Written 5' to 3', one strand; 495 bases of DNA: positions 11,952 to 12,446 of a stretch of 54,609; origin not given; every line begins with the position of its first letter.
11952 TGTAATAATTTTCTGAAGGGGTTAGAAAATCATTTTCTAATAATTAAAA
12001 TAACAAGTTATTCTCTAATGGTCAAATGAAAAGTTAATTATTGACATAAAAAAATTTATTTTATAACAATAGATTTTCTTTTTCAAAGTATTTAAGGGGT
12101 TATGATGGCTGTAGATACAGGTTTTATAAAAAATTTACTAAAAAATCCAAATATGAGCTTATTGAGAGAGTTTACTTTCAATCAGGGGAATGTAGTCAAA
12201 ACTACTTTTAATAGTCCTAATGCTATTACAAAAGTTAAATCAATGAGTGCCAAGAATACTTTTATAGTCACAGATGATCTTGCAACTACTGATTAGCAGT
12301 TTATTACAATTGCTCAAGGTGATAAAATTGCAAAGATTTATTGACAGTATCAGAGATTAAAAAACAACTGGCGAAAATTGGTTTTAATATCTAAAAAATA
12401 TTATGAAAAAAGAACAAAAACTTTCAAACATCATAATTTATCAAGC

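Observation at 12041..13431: Accessory island with a RhuM-Doc/Fic fusion protein and an upstream small ORF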

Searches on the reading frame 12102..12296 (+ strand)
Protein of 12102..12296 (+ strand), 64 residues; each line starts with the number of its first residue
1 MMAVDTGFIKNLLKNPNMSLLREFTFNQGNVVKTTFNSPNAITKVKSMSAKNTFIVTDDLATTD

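Call 3: search_protein_families(library=pfam, proteins=[window:12102-12296:+], max_evalue=1)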
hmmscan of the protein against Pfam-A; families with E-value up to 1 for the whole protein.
window:12102-12296:+ (64 aa): 0 families

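Call 4: search_protein_families(library=ncbifam, proteins=[window:12102-12296:+], max_evalue=1)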
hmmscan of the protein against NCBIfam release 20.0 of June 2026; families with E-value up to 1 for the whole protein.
window:12102-12296:+ (64 aa): 1 family
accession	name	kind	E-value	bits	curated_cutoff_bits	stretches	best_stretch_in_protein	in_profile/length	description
NF006821.0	PRK09344.1-3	subfamily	3.9e-06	25.8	369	1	11-61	20-70/525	phosphoenolpyruvate carboxykinase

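Call 22: find_homologous_proteins(query=window:12102-12296:+, max_evalue=10)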
Query window:12102-12296:+ (64 aa): 1 proteins with E <= 10 among 1 candidates.
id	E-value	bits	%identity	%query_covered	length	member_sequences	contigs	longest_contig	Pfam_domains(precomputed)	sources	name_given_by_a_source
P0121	1.6e-14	70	100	56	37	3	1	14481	-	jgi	-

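Call 30: search_protein_families(library=padloc, proteins=[window:12102-12296:+], max_evalue=1)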
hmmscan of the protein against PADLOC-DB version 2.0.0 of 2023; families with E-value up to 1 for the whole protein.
window:12102-12296:+ (64 aa): 0 families

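Call 31: search_protein_families(library=phrogs, proteins=[window:12102-12296:+], max_evalue=1)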
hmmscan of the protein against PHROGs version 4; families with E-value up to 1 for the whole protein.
window:12102-12296:+ (64 aa): 0 families

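Call 40: search_solved_structures(query=window:12102-12296:+, max_evalue=10, show_alignments=3)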
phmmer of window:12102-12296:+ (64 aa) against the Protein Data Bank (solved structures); distinct sequences matched with E-value up to 10: 9.
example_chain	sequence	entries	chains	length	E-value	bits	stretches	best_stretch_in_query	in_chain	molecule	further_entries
5mfd_A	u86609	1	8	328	1.7e-08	37.3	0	9-39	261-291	YIIIM''6AII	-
4pls_A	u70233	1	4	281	6.3e-07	32.4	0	9-36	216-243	Arm00010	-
4plq_A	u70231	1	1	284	6.7e-07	32.3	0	9-36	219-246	Arm00011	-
4v3o_A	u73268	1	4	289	6.8e-07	32.3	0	9-41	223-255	YIII_M5_AII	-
4plr_A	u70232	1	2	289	7.6e-07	32.2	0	9-36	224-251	Arm00008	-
4v3r_A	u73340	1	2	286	8.5e-07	32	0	9-40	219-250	YIII_M5_AII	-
4v3q_A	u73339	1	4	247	3.9e-05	26.8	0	9-40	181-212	YIII_M4_AII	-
6sa6_A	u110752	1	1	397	0.00034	23.9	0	9-37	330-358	DARPin-Armadillo fusion A5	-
7lnk_A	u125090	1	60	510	1.4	12.6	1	4-37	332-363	Capsid protein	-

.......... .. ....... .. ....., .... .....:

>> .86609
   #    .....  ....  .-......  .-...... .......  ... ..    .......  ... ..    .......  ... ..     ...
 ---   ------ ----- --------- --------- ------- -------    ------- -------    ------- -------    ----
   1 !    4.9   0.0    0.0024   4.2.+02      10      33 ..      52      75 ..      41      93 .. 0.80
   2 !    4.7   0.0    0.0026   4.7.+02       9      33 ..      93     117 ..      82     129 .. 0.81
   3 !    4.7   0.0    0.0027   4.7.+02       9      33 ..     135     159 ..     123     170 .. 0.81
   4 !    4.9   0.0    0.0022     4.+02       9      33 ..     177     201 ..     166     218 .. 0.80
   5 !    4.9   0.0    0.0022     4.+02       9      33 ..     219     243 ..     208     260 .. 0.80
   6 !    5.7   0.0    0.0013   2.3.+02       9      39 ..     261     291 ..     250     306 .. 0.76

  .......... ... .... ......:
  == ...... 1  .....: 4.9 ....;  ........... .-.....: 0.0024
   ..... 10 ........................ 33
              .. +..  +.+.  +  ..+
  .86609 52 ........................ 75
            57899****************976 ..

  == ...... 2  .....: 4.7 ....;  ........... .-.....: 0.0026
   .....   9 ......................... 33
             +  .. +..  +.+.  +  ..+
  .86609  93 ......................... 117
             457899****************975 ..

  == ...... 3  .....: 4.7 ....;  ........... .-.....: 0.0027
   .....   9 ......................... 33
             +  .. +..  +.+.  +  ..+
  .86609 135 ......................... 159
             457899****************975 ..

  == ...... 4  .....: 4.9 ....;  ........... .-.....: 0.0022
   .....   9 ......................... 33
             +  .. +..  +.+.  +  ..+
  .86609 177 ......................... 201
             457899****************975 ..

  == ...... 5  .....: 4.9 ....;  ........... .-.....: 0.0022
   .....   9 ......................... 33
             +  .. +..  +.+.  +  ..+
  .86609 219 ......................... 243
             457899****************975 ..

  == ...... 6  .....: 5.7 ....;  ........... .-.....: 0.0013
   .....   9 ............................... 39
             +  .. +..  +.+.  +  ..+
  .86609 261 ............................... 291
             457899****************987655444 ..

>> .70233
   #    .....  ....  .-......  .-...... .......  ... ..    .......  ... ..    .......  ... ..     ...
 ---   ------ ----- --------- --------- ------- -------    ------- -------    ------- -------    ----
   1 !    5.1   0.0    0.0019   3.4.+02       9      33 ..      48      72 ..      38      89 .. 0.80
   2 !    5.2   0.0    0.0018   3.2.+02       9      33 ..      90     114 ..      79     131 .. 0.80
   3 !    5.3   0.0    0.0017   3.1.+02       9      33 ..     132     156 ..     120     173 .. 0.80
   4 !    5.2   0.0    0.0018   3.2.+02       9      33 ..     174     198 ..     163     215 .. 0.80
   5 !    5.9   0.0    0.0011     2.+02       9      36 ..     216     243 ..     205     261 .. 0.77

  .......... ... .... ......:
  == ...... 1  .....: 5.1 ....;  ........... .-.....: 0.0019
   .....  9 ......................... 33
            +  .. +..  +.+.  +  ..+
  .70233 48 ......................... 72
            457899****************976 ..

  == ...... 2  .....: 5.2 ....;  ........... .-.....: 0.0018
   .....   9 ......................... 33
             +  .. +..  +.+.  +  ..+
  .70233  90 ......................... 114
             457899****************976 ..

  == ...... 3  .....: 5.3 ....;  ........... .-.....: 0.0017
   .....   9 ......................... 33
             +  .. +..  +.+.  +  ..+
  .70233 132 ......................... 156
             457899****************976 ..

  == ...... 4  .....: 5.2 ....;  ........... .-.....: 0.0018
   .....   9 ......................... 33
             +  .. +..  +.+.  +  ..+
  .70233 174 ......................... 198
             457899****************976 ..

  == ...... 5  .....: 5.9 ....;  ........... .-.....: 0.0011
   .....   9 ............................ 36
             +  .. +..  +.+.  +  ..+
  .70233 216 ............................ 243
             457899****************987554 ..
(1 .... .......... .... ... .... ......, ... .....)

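Call 50: search_protein_families(library=ncbifam, proteins=[window:12102-12293:+], max_evalue=10)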
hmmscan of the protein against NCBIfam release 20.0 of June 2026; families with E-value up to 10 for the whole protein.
seq(64 aa): 1 family
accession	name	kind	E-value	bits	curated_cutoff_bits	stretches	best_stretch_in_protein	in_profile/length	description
NF006821.0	PRK09344.1-3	subfamily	3.9e-06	25.8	369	1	11-61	20-70/525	phosphoenolpyruvate carboxykinase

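Call 52: search_protein_representatives(protein=window:12102-12296:+)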
Query: 64 residues. Proteins with E-value up to 0.001 (for the whole library): 4; up to 1e-10: 1; up to 1e-30: 0. The best 4 are listed.
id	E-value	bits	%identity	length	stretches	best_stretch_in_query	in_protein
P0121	5.2e-15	70.1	100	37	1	1-36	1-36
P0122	2.6e-05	39.9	41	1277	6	8-38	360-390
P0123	1.9e-04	37.2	33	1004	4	6-51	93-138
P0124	3.5e-04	36.4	46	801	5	12-35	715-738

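Call 96: predict_structure(protein=window:12102-12296:+)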
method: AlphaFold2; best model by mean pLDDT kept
length: 64 residues; sequences in the alignment: 1
mean_pLDDT: 50.4   pTM: 0.31
mean pLDDT of the five models: 50.4, 45.8, 44.3, 40.3, 39.5
residues with pLDDT >= 90: 0; 70-90: 0; 50-70: 34; < 50: 30
segments of 3 or more residues with pLDDT < 50: 1-3, 39-64
pLDDT, mean of each block of 10 residues (from residue 1): 51 57 62 56 40 41 39
secondary structure, 60 per line:
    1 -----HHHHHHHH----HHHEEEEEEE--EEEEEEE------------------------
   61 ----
elements in order: H6-13 E21-27 E30-36
